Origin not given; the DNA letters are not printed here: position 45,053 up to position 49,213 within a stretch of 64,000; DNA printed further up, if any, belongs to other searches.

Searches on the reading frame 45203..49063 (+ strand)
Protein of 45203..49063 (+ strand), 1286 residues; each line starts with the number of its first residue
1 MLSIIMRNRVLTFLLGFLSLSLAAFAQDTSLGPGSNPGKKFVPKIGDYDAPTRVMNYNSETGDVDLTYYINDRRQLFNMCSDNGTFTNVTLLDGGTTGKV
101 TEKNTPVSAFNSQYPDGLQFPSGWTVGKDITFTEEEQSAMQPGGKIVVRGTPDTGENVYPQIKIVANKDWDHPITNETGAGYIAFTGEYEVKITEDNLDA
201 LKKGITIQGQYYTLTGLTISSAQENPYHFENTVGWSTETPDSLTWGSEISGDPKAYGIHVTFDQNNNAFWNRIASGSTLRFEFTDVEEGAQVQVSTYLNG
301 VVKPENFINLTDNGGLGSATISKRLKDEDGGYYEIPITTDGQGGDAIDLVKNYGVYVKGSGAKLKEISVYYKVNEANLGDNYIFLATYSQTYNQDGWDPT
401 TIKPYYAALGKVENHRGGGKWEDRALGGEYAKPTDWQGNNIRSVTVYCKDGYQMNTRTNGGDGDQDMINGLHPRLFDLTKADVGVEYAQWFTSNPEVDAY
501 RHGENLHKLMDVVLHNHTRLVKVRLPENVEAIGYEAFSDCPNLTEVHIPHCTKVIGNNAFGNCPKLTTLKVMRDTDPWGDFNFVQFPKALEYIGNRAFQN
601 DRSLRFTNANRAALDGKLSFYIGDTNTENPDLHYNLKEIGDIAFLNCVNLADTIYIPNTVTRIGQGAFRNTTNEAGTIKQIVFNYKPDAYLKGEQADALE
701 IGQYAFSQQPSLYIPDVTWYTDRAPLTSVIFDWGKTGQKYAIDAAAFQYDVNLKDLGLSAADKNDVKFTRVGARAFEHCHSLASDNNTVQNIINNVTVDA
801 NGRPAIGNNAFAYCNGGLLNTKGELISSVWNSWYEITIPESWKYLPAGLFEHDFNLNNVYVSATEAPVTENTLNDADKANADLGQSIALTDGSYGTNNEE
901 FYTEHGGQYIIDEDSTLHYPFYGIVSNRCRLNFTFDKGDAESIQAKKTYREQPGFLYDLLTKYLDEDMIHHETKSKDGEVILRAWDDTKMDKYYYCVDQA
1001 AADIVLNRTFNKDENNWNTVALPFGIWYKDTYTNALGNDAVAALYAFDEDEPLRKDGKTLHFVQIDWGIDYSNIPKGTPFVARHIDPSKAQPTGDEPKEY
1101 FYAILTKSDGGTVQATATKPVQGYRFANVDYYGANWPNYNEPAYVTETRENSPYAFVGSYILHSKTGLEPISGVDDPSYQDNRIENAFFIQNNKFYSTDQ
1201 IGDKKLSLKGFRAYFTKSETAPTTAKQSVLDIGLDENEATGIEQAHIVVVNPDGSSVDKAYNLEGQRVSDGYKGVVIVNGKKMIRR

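Call 9: search_protein_families(library=pfam, proteins=[window:45203-49063:+])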
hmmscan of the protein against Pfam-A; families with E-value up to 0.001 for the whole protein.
window:45203-49063:+ (1286 aa): 1 family
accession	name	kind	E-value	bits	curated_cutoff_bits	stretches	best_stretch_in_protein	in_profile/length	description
PF13306.12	LRR_5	-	2.9e-28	98.7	27.7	2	515-572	31-87/127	BspA type Leucine rich repeat region (6 copies)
